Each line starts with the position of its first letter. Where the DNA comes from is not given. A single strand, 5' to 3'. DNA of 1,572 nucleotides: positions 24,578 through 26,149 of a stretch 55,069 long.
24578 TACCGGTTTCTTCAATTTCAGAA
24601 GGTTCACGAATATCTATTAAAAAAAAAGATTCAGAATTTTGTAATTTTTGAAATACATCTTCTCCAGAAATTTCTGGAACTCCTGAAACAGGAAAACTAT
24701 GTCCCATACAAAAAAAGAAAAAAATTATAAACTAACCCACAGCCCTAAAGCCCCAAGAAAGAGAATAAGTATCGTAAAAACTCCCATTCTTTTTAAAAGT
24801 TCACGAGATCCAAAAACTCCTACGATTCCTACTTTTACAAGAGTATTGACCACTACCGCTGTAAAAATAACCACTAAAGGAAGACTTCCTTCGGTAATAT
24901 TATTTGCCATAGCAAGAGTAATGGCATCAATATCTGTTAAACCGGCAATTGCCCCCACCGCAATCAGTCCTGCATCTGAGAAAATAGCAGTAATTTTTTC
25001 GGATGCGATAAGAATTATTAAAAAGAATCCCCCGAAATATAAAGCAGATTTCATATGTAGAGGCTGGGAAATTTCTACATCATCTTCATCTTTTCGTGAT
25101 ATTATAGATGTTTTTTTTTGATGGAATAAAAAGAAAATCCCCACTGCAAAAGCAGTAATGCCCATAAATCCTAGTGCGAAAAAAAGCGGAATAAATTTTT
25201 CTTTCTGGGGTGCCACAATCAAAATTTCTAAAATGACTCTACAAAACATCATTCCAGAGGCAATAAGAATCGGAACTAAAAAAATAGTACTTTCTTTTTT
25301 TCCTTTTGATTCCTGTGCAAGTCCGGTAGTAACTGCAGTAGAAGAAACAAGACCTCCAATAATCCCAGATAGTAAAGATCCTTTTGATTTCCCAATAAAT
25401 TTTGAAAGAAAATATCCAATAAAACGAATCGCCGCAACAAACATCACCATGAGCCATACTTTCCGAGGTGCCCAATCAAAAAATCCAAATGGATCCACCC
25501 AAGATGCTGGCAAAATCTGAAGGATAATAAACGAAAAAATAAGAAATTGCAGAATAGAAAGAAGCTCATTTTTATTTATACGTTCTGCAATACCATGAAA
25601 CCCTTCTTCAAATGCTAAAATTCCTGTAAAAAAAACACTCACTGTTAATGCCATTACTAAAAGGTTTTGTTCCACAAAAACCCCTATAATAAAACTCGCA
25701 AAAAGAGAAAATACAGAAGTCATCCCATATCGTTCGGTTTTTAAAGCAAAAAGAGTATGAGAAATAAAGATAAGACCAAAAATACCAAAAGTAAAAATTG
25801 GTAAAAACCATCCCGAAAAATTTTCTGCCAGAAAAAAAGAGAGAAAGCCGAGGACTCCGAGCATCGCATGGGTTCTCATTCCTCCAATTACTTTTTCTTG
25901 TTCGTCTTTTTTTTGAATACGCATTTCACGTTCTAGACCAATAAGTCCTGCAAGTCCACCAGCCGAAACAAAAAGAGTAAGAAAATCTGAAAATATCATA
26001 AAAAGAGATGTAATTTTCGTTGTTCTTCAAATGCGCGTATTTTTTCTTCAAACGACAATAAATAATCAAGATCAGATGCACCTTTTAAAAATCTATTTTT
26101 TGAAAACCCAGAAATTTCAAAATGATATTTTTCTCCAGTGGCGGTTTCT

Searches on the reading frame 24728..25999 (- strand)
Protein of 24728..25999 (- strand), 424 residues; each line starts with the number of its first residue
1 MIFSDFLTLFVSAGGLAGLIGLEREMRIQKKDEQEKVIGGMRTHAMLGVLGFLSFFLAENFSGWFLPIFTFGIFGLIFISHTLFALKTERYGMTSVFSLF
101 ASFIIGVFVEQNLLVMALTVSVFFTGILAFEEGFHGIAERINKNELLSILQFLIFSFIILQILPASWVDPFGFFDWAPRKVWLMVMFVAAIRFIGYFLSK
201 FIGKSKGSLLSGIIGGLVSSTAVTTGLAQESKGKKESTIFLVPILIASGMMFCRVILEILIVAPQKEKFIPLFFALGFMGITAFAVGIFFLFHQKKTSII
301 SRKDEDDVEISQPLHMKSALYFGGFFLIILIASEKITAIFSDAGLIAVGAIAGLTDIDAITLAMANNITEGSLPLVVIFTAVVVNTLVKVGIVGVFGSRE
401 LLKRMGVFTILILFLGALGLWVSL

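Call 77: search_protein_families(library=pfam, proteins=[window:24728-25999:-], max_evalue=0.000001)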
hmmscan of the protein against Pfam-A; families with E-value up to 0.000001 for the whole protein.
window:24728-25999:- (424 aa): 2 families
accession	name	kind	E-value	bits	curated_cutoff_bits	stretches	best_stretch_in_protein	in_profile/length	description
PF13194.11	DUF4010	-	1.9e-47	162.2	30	1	187-397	2-210/210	Domain of unknown function (DUF4010)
PF02308.21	MgtC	-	1.2e-11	45.5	31.4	1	12-134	3-118/121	MgtC family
